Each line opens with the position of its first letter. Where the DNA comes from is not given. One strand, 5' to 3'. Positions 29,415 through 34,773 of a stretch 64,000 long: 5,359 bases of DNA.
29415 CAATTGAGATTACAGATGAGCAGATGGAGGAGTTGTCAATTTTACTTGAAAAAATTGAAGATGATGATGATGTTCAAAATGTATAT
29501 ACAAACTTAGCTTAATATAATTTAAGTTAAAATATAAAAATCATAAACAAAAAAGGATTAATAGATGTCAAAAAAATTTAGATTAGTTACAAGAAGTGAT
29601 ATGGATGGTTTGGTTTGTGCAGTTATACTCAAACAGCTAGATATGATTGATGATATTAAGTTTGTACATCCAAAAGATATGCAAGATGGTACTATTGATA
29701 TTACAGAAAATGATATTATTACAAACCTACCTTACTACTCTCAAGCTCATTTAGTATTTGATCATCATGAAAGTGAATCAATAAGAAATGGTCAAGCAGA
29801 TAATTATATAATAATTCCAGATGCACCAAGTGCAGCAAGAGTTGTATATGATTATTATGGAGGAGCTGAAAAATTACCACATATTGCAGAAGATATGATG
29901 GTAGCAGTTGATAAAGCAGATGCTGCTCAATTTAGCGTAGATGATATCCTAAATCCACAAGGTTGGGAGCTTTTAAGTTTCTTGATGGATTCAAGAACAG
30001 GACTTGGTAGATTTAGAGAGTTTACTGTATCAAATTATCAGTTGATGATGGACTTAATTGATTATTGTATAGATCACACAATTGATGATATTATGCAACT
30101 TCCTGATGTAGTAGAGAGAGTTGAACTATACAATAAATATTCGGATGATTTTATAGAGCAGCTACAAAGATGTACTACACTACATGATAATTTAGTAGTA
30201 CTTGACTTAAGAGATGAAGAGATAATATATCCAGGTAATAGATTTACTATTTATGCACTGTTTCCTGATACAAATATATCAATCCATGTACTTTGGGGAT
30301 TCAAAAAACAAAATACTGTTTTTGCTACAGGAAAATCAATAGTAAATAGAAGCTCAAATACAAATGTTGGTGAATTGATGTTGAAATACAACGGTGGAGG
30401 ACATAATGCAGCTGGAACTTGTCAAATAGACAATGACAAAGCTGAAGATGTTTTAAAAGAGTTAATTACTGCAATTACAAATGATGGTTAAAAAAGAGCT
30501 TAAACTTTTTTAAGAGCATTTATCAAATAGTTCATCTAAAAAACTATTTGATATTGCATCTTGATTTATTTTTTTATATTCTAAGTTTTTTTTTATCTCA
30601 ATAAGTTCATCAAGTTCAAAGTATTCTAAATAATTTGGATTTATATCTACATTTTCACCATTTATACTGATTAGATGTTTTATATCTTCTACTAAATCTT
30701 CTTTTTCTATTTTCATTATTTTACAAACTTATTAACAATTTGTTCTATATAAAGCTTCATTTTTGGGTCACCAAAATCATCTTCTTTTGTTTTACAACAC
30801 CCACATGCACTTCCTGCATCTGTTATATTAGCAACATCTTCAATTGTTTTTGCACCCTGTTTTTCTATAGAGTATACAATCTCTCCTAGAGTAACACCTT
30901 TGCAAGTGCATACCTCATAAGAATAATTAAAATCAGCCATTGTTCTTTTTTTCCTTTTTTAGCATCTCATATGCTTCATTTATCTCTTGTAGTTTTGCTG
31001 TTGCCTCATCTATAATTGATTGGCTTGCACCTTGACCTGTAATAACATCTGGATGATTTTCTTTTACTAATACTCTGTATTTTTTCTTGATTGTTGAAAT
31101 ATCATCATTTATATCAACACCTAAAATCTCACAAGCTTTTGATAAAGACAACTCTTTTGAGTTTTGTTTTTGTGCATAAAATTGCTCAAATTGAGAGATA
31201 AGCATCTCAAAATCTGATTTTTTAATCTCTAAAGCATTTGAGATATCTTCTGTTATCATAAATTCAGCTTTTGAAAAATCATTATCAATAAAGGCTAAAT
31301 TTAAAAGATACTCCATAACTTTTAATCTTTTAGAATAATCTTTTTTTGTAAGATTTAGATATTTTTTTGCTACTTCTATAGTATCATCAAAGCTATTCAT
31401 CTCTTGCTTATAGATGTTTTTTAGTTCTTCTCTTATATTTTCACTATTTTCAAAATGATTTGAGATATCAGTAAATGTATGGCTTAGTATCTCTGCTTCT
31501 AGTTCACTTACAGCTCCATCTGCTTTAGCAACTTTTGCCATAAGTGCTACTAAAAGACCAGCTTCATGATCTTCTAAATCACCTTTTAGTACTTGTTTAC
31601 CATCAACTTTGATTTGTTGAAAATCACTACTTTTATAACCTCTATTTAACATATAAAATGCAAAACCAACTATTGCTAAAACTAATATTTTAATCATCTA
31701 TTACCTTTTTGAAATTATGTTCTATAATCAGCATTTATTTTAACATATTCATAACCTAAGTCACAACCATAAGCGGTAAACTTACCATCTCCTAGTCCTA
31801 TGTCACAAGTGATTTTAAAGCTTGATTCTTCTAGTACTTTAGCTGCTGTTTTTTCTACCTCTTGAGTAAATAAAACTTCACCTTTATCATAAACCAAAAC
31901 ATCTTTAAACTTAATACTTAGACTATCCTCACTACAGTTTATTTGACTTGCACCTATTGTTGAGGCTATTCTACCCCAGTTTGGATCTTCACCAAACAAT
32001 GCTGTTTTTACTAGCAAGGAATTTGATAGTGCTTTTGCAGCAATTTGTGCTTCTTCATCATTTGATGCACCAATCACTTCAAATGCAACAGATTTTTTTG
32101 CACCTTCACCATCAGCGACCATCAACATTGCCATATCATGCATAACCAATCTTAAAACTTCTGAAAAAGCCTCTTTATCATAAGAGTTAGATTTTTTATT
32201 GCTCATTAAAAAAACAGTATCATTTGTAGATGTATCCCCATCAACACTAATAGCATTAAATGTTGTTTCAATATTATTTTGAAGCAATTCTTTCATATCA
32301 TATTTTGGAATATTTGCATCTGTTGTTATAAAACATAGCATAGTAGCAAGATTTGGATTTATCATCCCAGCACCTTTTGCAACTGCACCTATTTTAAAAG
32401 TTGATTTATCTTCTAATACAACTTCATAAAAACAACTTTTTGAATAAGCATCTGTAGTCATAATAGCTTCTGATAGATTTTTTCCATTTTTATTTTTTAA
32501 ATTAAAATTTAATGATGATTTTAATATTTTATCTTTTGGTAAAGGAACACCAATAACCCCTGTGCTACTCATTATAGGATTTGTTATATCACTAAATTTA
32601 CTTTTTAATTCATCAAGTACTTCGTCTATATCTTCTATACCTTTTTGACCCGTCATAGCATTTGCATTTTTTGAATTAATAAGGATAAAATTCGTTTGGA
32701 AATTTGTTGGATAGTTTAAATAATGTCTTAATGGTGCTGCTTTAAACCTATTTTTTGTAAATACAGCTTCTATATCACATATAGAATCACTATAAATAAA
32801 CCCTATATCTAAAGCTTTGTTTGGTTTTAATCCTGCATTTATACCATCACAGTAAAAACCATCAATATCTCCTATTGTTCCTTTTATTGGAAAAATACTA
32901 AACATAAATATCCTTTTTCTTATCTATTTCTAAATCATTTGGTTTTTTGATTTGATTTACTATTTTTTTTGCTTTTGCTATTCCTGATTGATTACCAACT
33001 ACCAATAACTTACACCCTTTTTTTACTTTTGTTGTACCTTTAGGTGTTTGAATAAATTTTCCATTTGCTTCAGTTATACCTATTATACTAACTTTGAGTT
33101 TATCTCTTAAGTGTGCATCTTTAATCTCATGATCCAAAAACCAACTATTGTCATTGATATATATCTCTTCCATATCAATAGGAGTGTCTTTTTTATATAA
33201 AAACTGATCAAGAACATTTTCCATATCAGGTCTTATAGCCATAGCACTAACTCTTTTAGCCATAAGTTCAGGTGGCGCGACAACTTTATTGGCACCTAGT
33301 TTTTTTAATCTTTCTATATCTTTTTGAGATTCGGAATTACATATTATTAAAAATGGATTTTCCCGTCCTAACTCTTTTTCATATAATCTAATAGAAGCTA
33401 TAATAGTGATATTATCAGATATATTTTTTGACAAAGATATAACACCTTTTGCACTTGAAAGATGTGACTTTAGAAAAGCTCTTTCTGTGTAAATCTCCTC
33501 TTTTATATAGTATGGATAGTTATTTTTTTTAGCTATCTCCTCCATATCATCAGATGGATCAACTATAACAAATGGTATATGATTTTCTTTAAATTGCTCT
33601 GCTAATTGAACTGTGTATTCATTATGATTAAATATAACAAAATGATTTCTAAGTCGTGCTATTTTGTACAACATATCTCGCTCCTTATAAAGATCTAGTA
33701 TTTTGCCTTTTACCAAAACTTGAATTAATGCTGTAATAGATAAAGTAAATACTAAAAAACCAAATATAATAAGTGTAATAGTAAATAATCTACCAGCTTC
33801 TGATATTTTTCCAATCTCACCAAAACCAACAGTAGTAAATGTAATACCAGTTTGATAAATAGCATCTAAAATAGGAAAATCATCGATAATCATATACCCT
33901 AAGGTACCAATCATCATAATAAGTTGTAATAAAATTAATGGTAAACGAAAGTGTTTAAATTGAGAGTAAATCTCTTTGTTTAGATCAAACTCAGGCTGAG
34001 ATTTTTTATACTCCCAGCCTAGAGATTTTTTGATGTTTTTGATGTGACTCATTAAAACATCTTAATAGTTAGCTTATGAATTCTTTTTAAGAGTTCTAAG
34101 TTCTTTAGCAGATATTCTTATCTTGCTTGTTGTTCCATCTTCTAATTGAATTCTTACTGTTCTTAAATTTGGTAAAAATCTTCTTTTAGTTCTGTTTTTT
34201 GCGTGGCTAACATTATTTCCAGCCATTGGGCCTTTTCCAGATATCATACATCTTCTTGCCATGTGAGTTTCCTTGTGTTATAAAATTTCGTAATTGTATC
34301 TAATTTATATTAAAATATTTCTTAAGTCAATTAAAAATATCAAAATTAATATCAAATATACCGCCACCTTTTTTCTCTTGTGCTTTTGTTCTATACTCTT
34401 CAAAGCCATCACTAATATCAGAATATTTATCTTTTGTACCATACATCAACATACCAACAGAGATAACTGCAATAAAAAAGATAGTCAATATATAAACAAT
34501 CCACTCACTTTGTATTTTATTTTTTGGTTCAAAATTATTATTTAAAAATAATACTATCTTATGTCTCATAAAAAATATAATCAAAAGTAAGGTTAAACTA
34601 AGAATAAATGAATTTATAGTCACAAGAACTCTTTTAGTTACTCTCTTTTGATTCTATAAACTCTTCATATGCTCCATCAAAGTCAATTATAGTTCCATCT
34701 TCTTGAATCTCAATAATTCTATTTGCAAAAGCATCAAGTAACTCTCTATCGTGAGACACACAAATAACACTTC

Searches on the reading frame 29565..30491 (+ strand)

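Call 27: search_protein_families(library=pfam, proteins=[window:29565-30491:+], max_evalue=0.01)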
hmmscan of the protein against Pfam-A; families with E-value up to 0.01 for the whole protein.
window:29565-30491:+ (308 aa): 2 families
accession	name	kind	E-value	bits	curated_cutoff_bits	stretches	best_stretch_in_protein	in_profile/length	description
PF02272.25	DHHA1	-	2.1e-05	25.3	25.9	1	255-304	42-100/102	DHHA1 domain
PF01368.27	DHH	-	0.0012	19.5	28.1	1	10-112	9-122/125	DHH family, N-terminal domain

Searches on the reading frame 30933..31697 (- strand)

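Call 87: search_protein_families(library=pfam, proteins=[window:30933-31697:-], max_evalue=0.001)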
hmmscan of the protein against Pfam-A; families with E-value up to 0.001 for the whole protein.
window:30933-31697:- (254 aa): 3 families
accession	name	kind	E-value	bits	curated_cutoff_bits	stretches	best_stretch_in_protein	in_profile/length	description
PF05099.18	TerB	-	5e-12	46.6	24.4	1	49-165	4-115/118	Tellurite resistance protein TerB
PF00226.36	DnaJ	-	8.3e-11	42.3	27.8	1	190-251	4-58/63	DnaJ domain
PF04391.17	DUF533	-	0.00078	19.5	29.6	0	28-93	59-117/178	Protein of unknown function (DUF533)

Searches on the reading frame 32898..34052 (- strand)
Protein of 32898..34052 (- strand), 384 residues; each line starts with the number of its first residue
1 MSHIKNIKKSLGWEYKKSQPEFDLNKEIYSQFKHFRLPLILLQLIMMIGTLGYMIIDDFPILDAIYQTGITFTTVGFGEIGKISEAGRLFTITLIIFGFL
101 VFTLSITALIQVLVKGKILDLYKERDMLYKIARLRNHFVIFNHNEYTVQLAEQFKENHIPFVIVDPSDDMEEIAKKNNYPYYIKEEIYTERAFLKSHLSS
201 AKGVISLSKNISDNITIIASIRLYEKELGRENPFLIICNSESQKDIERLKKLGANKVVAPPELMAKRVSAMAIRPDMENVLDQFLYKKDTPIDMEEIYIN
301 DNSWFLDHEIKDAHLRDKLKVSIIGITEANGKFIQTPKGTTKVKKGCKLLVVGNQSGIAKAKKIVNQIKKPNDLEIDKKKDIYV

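Call 87: search_protein_families(library=pfam, proteins=[window:32898-34052:-], max_evalue=0.001)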
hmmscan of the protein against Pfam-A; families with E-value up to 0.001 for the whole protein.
window:32898-34052:- (384 aa): 3 families
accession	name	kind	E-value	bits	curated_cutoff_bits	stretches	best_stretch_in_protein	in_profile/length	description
PF02080.26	TrkA_C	-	9.6e-13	48.3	27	1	295-364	2-69/71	TrkA-C domain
PF02254.24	TrkA_N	-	7.7e-12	46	23.8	1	138-260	1-116/116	TrkA-N domain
PF07885.22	Ion_trans_2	-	7.8e-12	45.4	22.5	1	41-114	2-78/79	Ion channel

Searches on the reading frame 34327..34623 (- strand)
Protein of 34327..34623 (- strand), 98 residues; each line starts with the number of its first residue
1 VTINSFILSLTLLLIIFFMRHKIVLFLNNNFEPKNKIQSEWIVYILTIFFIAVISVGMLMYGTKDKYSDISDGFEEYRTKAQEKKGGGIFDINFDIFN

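Call 88: search_protein_families(library=pfam, proteins=[window:34327-34623:-], max_evalue=0.001)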
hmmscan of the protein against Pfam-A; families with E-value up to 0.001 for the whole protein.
window:34327-34623:- (98 aa): 1 family
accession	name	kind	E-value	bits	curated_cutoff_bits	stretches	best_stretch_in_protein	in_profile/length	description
PF10327.15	7TM_GPCR_Sri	-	0.00024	20.9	23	1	3-91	98-186/303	Serpentine type 7TM GPCR chemoreceptor Sri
